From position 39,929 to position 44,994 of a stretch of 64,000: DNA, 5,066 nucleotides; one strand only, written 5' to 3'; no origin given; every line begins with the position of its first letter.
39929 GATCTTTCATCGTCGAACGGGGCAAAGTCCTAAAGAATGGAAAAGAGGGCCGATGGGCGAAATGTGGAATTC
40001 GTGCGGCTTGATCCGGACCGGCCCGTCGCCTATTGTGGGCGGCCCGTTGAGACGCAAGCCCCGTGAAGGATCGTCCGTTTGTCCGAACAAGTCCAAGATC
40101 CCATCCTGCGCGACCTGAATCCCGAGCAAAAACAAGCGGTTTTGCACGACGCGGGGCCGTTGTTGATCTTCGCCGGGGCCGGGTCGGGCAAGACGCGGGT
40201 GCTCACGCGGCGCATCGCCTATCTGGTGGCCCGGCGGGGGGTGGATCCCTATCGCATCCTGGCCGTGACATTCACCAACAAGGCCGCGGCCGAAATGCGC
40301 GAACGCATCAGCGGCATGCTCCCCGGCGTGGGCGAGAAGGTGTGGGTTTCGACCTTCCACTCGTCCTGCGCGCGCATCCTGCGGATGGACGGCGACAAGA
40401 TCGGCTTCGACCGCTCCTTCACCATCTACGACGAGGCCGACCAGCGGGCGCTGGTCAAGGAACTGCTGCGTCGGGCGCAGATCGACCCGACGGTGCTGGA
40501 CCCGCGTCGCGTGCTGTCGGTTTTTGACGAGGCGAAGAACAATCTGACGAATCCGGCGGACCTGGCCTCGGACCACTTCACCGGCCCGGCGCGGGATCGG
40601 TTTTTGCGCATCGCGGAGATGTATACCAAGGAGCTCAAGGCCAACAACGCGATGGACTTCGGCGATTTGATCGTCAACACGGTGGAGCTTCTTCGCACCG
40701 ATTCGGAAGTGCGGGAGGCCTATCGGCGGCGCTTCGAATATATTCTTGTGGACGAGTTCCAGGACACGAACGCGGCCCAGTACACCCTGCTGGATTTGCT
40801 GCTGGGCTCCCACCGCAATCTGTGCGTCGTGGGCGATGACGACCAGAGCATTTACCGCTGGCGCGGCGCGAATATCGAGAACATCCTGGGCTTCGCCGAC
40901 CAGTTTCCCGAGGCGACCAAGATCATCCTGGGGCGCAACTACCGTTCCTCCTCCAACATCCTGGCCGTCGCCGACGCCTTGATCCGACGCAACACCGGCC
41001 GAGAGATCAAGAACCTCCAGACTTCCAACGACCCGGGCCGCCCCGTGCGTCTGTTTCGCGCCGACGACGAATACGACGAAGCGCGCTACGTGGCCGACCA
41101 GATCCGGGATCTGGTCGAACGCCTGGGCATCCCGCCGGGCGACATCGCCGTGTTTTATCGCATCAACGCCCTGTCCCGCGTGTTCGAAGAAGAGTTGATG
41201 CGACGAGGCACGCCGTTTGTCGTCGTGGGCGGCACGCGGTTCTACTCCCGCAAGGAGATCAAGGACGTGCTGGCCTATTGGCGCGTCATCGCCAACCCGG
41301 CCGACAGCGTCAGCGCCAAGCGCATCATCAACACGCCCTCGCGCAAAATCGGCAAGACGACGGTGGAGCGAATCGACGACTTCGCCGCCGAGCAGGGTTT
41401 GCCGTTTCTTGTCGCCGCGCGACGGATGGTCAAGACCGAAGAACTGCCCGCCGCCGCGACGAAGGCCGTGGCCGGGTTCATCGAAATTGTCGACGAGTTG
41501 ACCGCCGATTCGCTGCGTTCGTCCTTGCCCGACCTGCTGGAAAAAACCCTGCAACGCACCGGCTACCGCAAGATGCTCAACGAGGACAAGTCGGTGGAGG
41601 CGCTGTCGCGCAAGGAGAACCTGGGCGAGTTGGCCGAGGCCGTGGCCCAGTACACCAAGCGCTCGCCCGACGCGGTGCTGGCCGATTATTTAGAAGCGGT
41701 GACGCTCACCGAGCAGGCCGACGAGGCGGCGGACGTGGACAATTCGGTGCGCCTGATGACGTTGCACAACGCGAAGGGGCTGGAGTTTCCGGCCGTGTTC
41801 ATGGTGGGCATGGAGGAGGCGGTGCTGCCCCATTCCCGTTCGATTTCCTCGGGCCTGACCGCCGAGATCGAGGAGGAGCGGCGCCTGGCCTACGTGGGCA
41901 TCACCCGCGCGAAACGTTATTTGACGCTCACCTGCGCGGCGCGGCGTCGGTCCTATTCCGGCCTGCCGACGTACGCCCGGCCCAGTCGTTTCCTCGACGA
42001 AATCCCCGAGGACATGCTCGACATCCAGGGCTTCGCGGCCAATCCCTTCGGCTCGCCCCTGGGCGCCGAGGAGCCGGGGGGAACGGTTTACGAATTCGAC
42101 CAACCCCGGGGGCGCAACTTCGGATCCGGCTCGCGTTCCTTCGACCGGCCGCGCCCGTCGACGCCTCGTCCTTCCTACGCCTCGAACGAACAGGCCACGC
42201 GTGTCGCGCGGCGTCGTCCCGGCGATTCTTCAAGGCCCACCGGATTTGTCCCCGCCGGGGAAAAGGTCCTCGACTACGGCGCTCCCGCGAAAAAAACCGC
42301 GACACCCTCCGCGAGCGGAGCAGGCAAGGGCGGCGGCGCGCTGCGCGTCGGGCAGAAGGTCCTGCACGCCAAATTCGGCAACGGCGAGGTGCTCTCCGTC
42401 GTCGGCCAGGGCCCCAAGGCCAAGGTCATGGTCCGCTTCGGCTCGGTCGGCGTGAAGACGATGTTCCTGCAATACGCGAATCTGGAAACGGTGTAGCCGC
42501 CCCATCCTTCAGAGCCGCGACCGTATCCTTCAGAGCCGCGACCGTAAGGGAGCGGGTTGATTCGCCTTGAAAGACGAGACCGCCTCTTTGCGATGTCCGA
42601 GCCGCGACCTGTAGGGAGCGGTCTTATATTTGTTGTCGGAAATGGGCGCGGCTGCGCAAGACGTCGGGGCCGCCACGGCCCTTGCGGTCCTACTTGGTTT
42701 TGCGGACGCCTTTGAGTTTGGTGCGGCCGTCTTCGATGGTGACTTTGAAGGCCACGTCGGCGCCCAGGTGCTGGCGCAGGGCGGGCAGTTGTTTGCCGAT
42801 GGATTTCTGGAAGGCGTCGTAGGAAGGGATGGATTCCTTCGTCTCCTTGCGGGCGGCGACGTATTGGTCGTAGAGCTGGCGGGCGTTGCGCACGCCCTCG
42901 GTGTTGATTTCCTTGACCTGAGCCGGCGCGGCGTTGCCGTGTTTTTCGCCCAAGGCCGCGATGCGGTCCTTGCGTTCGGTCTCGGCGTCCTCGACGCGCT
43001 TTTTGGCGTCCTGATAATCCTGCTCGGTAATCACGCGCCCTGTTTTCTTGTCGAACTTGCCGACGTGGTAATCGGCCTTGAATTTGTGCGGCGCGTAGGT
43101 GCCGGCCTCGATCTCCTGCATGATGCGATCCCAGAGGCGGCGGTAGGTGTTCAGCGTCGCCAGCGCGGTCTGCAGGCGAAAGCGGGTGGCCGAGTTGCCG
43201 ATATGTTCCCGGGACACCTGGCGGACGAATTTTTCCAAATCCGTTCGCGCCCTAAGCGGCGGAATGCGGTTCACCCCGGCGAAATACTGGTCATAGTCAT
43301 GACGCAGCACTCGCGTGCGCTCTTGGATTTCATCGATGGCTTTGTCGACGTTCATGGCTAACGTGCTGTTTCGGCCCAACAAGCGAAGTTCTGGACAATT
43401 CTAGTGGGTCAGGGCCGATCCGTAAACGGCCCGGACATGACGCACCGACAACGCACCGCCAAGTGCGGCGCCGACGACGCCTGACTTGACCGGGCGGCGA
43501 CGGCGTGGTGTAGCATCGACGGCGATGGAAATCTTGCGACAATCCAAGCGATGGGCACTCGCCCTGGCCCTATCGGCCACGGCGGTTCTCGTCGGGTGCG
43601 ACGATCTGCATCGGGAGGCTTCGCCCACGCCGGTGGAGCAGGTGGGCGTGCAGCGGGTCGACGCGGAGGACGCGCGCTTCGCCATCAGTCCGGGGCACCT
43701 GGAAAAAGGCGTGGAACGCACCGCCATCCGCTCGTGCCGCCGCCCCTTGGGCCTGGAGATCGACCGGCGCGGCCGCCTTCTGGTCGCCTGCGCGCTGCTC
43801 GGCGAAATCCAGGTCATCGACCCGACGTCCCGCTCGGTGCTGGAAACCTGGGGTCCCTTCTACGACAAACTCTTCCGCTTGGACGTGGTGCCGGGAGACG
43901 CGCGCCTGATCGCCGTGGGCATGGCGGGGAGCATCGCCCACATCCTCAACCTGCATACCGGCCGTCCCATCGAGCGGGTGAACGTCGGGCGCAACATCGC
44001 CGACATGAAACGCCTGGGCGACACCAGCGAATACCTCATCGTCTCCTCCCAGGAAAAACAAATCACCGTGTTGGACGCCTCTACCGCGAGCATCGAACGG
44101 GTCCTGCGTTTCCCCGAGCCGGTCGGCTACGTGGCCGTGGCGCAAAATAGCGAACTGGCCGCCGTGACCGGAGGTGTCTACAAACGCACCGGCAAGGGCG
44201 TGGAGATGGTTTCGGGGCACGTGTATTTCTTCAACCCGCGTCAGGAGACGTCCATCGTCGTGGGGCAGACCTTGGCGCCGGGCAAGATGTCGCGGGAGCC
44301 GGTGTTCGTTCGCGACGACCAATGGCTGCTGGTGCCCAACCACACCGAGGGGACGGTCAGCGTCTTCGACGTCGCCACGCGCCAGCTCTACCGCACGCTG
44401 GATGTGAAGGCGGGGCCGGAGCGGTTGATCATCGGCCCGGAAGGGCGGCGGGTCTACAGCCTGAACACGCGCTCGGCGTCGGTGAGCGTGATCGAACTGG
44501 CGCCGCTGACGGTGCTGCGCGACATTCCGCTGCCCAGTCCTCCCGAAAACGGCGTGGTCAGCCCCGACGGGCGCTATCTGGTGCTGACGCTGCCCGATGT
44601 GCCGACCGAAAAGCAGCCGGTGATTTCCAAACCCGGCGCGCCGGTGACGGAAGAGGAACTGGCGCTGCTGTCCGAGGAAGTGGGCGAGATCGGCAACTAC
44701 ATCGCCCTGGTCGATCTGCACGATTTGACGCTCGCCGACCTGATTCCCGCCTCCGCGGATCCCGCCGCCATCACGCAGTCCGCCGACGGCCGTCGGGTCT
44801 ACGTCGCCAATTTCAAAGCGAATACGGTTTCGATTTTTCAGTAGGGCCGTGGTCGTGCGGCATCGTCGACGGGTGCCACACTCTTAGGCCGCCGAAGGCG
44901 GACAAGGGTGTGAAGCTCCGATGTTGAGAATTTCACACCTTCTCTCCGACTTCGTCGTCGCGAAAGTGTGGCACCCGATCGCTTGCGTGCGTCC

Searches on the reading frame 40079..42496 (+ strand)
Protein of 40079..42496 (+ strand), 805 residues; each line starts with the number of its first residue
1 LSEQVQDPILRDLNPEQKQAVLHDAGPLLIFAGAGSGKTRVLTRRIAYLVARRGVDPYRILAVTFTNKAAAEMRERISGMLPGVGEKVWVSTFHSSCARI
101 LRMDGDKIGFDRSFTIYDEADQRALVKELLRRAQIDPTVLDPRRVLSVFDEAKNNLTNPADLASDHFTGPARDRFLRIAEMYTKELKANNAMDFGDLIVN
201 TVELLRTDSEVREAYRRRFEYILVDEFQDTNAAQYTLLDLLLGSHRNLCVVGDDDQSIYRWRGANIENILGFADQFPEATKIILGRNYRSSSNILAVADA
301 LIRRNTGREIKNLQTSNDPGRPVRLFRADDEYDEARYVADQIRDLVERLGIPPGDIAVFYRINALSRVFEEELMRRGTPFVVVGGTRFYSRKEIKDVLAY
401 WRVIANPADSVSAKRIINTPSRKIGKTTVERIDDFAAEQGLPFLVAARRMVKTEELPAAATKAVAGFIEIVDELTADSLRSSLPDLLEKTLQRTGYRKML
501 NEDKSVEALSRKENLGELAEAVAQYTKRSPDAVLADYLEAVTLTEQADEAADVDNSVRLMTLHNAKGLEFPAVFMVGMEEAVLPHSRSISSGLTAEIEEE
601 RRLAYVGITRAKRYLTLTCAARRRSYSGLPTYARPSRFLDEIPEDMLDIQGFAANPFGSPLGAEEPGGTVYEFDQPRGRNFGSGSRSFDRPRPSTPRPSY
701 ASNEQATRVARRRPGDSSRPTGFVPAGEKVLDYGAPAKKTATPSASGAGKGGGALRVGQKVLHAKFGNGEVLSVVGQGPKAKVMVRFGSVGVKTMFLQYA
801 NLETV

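Call 11: search_protein_families(library=ncbifam, proteins=[window:40079-42496:+], max_evalue=0.001)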
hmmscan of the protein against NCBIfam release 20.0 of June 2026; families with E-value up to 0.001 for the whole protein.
window:40079-42496:+ (805 aa): 18 families
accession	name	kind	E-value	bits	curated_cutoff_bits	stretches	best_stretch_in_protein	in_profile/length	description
TIGR01073.1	pcrA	equivalog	2.1e-243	809.9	911.2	2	10-649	2-638/725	DNA helicase PcrA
NF008743.0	PRK11773.1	equivalog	1.1e-202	675.3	965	2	9-648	6-642/720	DNA helicase II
TIGR01075.1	uvrD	equivalog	1.5e-194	648.3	1144.45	2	9-648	1-637/715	DNA helicase II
TIGR01074.1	rep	equivalog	2.2e-175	584.7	951.45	1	13-648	2-639/668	DNA helicase Rep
NF008172.0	PRK10919.1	equivalog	5.1e-138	461.2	1168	1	13-648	3-639/673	DNA helicase Rep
TIGR02785.1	addA_Gpos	equivalog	6.1e-57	193.3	707.65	3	178-309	344-487/1234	helicase-exonuclease AddAB subunit AddA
NF008276.0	PRK11054.1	equivalog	1.1e-50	172.9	543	3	180-317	397-531/684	DNA helicase IV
TIGR00609.1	recB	equivalog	1.6e-44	152.3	696.05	3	178-308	329-461/1175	exodeoxyribonuclease V subunit beta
TIGR02784.1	addA_alphas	equivalog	1.7e-36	126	860.75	3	178-305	347-496/1138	double-strand break repair helicase AddA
NF010485.0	PRK13909.1-2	equivalog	8.2e-36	123.6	650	2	181-401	291-521/909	RecB-like helicase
NF010487.0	PRK13909.1-4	equivalog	1.5e-30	106.2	759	2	186-402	292-524/924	RecB-like helicase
NF008128.0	PRK10876.1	equivalog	5e-15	54.2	1697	1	178-302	335-461/1181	exodeoxyribonuclease V subunit beta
NF041464.1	HelD_BACSU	equivalog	1.9e-14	52.6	419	1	216-348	544-671/779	RNA polymerase recycling motor HelD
NF010484.0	PRK13909.1-1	equivalog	1.2e-12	46.5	1074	1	30-81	10-60/945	RecB-like helicase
NF010486.0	PRK13909.1-3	equivalog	4.5e-12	44.8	1109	2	187-295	297-416/921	RecB-like helicase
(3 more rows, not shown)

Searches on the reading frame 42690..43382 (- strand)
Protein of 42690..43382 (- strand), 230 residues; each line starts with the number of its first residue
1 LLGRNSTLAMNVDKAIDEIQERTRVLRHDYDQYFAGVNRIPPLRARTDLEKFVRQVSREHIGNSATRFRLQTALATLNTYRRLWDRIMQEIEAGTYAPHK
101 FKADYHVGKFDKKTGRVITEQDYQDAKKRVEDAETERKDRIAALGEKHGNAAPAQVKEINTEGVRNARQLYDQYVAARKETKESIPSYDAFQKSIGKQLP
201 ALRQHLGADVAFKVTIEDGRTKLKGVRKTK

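Call 11: search_protein_families(library=ncbifam, proteins=[window:42690-43382:-], max_evalue=0.001)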
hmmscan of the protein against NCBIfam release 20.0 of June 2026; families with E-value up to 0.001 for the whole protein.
window:42690-43382:- (230 aa): 1 family
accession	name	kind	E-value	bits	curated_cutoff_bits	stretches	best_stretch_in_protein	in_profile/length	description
NF041621.1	MXAN_5187_C_dom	domain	1.5e-13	50.9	30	1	166-225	5-67/70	MXAN_5187 C-terminal domain-containing protein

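Call 91: search_protein_families(library=pfam, proteins=[window:42690-43382:-], max_evalue=1)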
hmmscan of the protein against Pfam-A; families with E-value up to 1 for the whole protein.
window:42690-43382:- (230 aa): 3 families
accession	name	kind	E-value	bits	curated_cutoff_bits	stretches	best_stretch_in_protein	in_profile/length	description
PF20715.2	DUF6827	-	0.0052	17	26.9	1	83-205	34-145/158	Domain of unknown function (DUF6827)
PF10635.14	DisA-linker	-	0.082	13.2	25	0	69-93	10-34/142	DisA bacterial checkpoint controller linker region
PF04316.19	FlgM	-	0.23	12.1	25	0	121-144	10-33/55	Anti-sigma-28 factor, FlgM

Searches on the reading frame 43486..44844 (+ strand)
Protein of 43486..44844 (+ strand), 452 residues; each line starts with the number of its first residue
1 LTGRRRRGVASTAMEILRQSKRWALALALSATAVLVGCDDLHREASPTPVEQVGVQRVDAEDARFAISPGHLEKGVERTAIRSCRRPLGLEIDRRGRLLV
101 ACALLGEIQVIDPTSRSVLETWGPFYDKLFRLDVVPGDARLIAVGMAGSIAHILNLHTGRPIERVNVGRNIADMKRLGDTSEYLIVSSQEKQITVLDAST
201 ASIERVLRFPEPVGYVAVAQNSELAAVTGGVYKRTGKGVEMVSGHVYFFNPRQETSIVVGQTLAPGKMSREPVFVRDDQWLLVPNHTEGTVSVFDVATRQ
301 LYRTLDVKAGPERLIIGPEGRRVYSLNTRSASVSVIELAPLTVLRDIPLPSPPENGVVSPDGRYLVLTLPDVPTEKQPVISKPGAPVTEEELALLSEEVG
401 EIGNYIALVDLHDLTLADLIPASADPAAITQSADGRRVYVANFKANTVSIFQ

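Call 11: search_protein_families(library=ncbifam, proteins=[window:43486-44844:+], max_evalue=0.001)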
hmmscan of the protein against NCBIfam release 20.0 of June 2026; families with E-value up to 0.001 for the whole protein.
window:43486-44844:+ (452 aa): 8 families
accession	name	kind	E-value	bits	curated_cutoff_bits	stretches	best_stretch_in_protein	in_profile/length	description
TIGR03866.1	PQQ_ABC_repeats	subfamily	4.4e-23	81.8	287.3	1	256-368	30-142/310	PQQ-dependent catabolism-associated beta-propeller protein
TIGR02276.1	beta_rpt_yvtn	repeat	5.4e-17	61.5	27.85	1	318-359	1-42/42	beta-propeller repeat protein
NF052340.1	hydrazine_beta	equivalog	2.7e-10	39.8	560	1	277-363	43-129/372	hydrazine synthase subunit beta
NF052460.1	L-NosZ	equivalog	6.7e-09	34.8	700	1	183-368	56-233/480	clade III lactonase-type nitrous-oxide reductase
NF052342.1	hydrazine_BC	exception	8.7e-07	27.5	1250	0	279-354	51-126/690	hydrazine synthase subunit beta-gamma fusion subunit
TIGR03907.1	QH_beta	equivalog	5.2e-06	25.8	223.2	0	280-339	3-63/338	quinohemoprotein amine dehydrogenase subunit beta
NF052280.1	7_blade_YncE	equivalog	6e-05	22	400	0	282-325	272-315/338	7-bladed beta-propeller protein YncE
NF038117.1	choice_anch_I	subfamily_domain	0.00087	18.3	300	0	286-324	72-110/458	choice-of-anchor I family protein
